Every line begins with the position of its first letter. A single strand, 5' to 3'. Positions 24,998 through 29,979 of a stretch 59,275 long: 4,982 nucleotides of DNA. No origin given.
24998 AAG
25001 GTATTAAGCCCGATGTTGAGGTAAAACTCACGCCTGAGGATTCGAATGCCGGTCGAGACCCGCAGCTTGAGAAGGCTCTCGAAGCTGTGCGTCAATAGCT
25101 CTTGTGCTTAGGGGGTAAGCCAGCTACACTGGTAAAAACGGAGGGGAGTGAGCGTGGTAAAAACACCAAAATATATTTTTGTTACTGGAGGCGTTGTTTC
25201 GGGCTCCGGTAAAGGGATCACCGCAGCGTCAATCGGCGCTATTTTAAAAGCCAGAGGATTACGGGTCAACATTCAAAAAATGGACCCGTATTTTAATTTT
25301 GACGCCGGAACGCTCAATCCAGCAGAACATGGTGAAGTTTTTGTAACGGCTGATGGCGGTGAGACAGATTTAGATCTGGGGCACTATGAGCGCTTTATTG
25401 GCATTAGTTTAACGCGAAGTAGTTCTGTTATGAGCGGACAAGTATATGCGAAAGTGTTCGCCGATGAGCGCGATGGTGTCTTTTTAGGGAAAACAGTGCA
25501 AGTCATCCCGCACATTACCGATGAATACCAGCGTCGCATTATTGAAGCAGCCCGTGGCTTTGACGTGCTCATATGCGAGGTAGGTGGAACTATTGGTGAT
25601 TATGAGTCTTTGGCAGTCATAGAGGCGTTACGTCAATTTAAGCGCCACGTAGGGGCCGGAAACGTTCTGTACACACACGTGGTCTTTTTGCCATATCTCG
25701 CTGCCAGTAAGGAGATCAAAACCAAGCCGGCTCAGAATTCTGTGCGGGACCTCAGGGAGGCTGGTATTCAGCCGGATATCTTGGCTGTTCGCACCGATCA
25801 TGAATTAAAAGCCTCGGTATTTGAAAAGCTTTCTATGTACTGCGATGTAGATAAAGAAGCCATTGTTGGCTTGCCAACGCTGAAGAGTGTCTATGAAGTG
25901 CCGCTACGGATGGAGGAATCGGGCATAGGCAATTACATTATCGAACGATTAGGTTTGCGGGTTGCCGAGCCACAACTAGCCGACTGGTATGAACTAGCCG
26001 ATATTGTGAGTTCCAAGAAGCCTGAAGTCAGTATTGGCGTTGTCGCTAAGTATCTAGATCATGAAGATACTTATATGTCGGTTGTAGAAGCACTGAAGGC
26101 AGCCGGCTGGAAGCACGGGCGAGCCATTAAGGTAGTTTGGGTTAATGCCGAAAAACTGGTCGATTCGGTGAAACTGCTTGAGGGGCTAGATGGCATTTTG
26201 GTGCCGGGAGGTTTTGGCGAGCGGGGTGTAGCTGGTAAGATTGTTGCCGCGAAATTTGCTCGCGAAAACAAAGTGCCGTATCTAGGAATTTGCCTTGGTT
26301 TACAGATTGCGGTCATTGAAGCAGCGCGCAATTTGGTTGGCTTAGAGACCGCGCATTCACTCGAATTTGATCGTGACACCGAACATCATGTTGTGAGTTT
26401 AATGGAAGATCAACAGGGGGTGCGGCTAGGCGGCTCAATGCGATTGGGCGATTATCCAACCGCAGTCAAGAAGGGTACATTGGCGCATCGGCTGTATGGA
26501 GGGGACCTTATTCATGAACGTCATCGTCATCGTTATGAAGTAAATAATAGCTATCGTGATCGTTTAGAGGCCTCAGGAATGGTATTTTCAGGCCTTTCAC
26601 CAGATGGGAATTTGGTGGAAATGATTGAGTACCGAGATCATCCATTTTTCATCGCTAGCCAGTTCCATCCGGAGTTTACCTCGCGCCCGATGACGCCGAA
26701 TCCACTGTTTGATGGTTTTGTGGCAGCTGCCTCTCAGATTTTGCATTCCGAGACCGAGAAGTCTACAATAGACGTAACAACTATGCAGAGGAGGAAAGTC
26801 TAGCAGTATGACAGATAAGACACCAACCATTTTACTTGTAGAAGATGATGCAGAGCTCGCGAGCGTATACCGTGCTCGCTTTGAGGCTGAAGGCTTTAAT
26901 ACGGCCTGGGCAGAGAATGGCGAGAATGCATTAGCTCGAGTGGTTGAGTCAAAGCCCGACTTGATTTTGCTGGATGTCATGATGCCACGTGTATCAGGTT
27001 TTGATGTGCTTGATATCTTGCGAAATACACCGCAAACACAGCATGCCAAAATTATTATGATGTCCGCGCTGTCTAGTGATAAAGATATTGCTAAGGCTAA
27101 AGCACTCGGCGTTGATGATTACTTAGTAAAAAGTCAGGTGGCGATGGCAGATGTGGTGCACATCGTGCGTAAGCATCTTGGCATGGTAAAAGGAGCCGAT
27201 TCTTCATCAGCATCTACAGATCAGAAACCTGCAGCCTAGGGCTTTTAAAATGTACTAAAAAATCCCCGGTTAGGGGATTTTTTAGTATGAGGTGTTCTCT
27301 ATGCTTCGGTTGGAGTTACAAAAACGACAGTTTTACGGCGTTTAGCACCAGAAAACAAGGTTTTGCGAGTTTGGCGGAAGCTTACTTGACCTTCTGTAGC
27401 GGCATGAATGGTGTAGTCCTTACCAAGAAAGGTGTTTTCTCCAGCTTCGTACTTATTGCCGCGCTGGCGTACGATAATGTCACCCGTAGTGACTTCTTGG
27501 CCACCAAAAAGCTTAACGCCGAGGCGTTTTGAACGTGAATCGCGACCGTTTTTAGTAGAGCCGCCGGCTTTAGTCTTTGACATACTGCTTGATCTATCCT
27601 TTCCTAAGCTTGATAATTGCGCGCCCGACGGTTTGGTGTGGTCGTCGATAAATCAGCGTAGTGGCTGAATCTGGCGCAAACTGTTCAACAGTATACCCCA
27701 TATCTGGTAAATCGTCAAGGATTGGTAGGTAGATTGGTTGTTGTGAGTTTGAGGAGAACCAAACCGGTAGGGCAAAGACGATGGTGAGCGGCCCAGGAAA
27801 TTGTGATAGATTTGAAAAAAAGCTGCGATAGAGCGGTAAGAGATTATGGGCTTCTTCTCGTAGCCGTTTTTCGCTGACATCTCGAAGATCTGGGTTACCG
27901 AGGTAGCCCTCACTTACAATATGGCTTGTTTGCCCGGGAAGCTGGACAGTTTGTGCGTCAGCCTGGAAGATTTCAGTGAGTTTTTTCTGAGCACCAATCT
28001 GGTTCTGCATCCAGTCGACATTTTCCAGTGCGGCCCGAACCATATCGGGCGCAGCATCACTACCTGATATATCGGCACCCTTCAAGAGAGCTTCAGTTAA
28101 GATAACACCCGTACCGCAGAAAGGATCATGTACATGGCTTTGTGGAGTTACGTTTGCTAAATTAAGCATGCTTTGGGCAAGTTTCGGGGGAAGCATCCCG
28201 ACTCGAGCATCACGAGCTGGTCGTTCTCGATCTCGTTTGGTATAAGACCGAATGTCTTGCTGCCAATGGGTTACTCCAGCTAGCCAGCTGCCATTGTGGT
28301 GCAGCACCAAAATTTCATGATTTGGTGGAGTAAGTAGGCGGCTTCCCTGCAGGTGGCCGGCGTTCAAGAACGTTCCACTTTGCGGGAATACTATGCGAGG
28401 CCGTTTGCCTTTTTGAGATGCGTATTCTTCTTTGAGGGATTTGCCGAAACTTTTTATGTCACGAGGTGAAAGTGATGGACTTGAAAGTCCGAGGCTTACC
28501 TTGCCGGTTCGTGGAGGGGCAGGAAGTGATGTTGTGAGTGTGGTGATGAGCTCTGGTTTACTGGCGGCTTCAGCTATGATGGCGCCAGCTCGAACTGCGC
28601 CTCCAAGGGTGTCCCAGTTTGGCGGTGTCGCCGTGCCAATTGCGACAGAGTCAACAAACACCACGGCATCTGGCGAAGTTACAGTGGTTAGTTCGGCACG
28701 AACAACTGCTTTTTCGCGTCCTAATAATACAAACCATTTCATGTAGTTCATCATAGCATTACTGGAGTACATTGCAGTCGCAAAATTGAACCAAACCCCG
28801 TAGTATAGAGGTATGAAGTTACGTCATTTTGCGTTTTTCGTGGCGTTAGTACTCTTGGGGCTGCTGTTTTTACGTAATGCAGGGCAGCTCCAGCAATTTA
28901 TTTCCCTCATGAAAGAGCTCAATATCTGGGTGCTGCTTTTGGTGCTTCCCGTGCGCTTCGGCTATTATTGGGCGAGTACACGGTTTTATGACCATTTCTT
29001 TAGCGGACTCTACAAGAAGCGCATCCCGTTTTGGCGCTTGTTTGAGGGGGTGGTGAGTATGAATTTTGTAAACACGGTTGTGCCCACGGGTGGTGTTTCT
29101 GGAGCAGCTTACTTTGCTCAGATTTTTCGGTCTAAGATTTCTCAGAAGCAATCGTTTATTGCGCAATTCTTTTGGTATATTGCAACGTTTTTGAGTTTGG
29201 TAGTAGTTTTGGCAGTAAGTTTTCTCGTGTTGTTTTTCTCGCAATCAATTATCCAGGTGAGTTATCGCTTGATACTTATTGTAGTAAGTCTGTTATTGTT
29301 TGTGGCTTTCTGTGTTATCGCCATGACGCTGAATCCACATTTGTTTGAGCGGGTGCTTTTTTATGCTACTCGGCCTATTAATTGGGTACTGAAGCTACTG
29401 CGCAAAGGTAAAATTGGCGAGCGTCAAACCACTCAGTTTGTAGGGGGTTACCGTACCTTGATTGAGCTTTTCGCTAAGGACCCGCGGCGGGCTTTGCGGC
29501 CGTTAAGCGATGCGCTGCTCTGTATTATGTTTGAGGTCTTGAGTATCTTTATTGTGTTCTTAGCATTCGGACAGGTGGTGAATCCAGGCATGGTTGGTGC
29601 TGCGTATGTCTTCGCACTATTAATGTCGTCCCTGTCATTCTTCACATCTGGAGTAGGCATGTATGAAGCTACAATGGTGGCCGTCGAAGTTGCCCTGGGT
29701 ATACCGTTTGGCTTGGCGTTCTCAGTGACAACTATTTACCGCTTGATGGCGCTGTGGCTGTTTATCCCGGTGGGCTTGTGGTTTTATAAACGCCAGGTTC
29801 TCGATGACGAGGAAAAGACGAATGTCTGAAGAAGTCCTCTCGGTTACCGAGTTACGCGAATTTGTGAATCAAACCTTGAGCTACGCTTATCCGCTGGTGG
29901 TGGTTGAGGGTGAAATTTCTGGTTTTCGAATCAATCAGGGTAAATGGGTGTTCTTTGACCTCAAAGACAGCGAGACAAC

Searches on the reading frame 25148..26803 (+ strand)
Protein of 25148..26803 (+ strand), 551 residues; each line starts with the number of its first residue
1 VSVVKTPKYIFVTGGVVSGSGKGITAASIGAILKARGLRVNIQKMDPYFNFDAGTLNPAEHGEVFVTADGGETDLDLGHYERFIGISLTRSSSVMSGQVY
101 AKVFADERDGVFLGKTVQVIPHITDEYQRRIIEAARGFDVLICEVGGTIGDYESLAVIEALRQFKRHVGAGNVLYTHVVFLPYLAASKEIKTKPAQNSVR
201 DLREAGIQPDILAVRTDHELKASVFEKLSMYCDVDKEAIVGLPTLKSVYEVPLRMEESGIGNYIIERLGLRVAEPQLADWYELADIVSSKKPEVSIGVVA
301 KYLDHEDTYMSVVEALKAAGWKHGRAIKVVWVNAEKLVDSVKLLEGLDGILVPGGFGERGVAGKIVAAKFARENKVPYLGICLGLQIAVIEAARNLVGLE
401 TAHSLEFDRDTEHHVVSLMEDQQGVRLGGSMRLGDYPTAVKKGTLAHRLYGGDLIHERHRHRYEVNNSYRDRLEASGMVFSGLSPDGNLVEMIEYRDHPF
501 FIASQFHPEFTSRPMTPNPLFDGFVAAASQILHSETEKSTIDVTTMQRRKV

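Call 34: search_protein_families(library=pfam, proteins=[window:25148-26803:+], max_evalue=0.0001)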
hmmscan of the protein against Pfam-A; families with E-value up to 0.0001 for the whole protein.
window:25148-26803:+ (551 aa): 3 families
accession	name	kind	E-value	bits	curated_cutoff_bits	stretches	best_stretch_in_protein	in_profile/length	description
PF06418.20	CTP_synth_N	-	4.2e-110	367.7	26.1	1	8-270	1-265/265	CTP synthase N-terminus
PF00117.34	GATase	-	5.4e-38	131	22.8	1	307-526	4-189/190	Glutamine amidotransferase class-I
PF07722.19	Peptidase_C26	-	4.9e-07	30.2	20.5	1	371-509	101-219/219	Peptidase C26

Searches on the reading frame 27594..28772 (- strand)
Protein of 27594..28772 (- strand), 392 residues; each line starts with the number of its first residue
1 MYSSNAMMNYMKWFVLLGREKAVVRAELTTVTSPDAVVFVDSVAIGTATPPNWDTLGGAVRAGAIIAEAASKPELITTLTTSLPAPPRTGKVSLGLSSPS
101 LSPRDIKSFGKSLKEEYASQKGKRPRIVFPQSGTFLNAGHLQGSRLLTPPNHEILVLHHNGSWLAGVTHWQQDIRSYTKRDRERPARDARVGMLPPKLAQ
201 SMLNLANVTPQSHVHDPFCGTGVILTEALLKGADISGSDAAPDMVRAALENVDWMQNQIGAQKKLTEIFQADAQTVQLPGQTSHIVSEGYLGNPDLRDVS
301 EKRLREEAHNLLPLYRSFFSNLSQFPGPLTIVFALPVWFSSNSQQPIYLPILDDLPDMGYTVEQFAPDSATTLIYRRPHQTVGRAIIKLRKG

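Call 34: search_protein_families(library=pfam, proteins=[window:27594-28772:-], max_evalue=0.0001)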
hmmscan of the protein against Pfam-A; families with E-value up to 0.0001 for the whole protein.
window:27594-28772:- (392 aa): 1 family
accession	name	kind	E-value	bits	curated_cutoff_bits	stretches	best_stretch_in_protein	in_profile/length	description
PF01170.24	UPF0020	-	2.5e-10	40.8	22.3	1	191-239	9-83/197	RMKL-like, methyltransferase domain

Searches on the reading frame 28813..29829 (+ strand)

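Call 34: search_protein_families(library=pfam, proteins=[window:28813-29829:+], max_evalue=0.0001)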
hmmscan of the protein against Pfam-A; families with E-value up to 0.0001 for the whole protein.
window:28813-29829:+ (338 aa): 1 family
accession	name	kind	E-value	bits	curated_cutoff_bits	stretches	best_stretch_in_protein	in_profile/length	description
PF03706.18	LPG_synthase_TM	-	1.6e-22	80.8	33.4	1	11-321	6-302/302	Lysylphosphatidylglycerol synthase TM region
